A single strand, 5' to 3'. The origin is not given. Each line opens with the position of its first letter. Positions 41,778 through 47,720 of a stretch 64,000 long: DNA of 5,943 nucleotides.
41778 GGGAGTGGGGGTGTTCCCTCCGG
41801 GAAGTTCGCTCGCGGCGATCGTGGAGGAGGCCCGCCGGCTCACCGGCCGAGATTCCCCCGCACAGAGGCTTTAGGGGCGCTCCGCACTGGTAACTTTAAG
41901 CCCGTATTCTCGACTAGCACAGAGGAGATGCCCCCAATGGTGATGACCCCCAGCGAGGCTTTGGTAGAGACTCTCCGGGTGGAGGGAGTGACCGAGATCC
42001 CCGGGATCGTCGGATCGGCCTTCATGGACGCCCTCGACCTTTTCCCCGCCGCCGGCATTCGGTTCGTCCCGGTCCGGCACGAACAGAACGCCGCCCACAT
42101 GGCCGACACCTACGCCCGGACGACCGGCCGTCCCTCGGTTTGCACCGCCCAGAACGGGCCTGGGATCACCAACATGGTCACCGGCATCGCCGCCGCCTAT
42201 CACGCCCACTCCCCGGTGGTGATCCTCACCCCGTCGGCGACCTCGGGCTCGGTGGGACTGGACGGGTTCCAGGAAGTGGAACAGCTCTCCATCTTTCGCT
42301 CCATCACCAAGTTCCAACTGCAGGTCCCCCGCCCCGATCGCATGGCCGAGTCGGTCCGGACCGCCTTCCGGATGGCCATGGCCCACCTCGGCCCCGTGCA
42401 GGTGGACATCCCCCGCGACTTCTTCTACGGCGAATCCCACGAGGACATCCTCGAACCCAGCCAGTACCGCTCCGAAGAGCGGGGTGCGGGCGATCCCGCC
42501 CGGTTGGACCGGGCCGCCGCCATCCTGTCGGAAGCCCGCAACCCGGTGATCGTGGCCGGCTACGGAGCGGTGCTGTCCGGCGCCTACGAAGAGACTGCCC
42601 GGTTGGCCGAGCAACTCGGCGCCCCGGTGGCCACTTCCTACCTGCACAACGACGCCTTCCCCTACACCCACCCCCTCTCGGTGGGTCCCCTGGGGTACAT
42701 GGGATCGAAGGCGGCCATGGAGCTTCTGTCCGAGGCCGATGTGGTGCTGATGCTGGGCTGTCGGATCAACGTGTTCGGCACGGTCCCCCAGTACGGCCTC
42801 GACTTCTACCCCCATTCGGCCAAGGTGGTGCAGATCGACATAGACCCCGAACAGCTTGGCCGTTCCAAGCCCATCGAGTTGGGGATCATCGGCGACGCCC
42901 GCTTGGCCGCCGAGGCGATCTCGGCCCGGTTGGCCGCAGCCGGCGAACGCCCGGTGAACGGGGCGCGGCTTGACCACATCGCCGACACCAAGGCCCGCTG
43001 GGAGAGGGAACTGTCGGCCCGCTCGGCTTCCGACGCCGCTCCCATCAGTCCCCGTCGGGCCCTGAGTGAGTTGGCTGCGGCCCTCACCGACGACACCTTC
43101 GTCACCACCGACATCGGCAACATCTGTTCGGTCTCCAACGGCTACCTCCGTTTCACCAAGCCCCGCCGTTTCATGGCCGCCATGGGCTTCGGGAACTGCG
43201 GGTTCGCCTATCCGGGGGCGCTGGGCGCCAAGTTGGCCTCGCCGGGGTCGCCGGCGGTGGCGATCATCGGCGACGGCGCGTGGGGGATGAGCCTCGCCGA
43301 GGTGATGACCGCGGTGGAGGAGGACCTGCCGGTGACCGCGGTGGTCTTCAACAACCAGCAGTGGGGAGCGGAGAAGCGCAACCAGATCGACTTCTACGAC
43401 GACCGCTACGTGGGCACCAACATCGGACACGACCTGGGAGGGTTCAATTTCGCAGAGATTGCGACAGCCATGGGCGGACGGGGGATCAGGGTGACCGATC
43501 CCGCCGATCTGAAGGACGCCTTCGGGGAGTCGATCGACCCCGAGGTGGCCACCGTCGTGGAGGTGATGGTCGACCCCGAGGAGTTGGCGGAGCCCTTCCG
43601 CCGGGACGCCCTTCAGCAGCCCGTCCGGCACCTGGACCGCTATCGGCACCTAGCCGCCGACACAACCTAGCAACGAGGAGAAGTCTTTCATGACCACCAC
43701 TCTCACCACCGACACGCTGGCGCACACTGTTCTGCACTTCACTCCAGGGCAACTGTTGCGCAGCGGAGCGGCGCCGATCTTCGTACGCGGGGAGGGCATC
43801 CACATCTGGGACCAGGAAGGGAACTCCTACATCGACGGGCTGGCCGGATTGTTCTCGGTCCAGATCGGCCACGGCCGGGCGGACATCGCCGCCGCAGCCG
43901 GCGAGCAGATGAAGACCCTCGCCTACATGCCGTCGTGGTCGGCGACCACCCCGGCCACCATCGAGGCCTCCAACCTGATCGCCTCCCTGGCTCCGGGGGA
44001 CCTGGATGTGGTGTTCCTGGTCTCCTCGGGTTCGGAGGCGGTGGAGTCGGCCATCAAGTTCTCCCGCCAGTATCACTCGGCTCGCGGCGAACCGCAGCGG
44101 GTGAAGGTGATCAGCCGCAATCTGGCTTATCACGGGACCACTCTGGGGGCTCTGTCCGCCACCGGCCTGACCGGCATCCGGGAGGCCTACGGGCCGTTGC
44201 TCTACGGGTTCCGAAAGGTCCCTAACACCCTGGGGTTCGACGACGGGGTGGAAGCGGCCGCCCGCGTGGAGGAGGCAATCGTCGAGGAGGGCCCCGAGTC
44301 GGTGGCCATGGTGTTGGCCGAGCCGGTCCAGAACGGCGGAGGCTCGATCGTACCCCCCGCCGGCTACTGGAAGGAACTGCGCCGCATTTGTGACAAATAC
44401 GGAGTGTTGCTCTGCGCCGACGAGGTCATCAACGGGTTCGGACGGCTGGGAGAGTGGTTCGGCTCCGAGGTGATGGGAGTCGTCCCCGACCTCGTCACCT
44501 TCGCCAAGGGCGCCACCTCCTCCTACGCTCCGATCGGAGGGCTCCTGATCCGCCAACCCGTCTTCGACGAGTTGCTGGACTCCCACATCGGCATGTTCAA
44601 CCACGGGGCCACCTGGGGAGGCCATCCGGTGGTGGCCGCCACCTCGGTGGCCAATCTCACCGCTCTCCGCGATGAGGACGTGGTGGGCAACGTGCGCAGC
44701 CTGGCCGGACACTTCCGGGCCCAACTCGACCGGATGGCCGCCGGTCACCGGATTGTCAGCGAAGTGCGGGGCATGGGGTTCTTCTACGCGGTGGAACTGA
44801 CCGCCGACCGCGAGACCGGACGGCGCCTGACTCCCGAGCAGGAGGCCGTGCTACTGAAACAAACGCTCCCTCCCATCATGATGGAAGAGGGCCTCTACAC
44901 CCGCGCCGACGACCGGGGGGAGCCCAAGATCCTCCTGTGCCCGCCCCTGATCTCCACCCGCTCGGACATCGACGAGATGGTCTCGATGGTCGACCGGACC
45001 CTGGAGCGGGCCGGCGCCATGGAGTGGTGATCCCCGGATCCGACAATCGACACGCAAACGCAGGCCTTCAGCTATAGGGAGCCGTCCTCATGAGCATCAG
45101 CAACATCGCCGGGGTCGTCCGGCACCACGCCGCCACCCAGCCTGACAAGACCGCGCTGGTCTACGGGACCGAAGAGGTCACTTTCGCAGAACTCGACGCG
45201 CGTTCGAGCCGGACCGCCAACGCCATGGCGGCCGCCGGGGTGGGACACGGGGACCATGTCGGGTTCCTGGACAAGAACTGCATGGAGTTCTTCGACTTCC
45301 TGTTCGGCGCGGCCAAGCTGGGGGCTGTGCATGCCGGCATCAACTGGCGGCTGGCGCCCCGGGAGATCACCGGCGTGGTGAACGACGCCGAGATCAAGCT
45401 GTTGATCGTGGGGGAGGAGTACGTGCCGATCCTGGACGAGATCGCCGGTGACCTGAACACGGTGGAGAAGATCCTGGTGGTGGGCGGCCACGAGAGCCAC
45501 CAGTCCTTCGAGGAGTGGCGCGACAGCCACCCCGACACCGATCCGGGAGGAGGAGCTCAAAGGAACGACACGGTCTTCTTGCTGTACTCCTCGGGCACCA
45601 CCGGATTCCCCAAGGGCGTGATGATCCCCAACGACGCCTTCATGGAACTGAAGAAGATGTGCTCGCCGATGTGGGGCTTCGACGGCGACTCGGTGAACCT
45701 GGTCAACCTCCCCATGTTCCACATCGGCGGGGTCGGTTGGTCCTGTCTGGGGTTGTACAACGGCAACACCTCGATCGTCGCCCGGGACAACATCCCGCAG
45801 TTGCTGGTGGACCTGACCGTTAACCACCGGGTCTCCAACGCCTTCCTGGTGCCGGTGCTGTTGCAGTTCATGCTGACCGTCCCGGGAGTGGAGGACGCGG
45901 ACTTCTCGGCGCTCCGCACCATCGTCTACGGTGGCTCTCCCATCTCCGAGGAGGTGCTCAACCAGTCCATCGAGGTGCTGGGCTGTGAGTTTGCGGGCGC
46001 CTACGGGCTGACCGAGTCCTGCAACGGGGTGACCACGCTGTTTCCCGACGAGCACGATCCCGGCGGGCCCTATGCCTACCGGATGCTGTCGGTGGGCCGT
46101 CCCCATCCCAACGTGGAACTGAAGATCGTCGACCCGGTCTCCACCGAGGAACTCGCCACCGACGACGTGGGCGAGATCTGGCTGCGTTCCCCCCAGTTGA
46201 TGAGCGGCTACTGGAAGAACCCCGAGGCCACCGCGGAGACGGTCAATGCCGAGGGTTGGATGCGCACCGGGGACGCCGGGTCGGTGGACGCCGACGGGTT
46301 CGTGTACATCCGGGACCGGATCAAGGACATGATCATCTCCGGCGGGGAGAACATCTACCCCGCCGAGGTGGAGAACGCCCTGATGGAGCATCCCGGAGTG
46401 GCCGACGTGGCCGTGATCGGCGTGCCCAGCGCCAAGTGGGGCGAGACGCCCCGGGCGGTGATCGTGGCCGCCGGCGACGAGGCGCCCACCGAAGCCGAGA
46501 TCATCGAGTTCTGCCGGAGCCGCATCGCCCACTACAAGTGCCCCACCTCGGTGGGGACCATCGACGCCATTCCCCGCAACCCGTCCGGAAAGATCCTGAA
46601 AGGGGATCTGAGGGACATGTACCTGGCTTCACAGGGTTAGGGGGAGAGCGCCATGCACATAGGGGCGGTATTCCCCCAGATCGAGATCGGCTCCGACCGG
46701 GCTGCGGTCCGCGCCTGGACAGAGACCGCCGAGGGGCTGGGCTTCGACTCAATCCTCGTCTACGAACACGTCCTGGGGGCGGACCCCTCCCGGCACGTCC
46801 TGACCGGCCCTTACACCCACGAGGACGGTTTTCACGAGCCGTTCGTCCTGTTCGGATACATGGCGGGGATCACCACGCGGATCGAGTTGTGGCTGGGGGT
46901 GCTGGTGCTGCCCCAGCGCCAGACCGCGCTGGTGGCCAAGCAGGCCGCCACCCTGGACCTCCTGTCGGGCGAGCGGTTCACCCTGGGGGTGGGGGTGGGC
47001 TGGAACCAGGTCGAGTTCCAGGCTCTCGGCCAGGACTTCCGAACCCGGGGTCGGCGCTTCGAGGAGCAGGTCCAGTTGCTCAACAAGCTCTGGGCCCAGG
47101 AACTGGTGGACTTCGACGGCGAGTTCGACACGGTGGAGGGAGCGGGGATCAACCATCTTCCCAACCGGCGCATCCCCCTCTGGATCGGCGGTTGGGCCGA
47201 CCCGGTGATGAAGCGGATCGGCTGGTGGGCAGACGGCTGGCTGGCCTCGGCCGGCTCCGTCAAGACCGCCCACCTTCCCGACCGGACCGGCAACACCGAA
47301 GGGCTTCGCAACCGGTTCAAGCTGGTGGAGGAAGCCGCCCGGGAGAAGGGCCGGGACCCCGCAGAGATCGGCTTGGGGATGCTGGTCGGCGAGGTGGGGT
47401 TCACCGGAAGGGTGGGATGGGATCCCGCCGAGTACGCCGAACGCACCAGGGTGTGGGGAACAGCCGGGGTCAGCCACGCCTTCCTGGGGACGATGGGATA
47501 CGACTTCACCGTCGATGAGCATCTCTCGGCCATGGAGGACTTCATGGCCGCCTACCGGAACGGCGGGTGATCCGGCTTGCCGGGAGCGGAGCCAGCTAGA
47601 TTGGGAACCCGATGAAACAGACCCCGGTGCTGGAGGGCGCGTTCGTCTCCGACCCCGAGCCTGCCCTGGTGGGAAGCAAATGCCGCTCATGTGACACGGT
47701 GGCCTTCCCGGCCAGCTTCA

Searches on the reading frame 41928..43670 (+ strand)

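Call 32: search_protein_families(library=pfam, proteins=[window:41928-43670:+], max_evalue=0.0001)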
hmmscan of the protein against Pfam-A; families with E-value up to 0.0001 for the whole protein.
window:41928-43670:+ (580 aa): 3 families
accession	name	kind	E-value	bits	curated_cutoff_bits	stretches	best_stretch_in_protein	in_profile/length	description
PF00205.28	TPP_enzyme_M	-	8e-42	142.6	30.4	1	193-330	1-136/137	Thiamine pyrophosphate enzyme, central domain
PF02775.26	TPP_enzyme_C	-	7.5e-39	133.4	21.9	1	395-546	1-151/151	Thiamine pyrophosphate enzyme, C-terminal TPP binding domain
PF02776.23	TPP_enzyme_N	-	8.7e-34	116.3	26.8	1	6-121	1-118/119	Thiamine pyrophosphate enzyme, N-terminal TPP binding domain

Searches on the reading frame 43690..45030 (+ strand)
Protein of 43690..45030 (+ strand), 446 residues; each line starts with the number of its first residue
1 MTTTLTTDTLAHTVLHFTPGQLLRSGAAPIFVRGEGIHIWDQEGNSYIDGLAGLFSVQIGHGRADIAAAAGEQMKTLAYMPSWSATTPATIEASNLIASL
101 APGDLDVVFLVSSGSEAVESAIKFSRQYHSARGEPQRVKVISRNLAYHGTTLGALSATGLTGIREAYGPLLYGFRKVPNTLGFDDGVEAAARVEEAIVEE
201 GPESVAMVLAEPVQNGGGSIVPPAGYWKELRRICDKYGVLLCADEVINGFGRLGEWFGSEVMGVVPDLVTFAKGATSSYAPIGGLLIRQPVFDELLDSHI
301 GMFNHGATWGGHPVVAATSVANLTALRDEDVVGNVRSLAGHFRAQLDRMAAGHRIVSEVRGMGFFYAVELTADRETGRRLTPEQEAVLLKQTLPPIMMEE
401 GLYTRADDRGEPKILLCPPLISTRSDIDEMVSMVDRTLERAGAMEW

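Call 32: search_protein_families(library=pfam, proteins=[window:43690-45030:+], max_evalue=0.0001)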
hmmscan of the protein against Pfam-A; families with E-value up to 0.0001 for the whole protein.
window:43690-45030:+ (446 aa): 1 family
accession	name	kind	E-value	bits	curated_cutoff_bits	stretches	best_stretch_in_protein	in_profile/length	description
PF00202.27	Aminotran_3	-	3.7e-81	273.3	30.5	1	31-437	13-402/403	Aminotransferase class-III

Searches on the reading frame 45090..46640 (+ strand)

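Call 32: search_protein_families(library=pfam, proteins=[window:45090-46640:+], max_evalue=0.0001)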
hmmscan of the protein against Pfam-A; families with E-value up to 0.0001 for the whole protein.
window:45090-46640:+ (516 aa): 2 families
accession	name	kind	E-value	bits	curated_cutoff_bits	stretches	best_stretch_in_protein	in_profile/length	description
PF00501.34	AMP-binding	-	7.3e-81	272.3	29.9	1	11-375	2-384/384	AMP-binding enzyme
PF13193.12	AMP-binding_C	-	1.7e-21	77.3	24.5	1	426-501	1-76/76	AMP-binding enzyme C-terminal domain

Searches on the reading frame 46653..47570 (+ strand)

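Call 32: search_protein_families(library=pfam, proteins=[window:46653-47570:+], max_evalue=0.0001)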
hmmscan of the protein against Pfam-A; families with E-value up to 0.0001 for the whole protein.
window:46653-47570:+ (305 aa): 1 family
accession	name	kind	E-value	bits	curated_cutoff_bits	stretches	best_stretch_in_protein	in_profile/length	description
PF00296.26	Bac_luciferase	-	7e-43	147.6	27.9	1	15-242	21-223/314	Luciferase-like monooxygenase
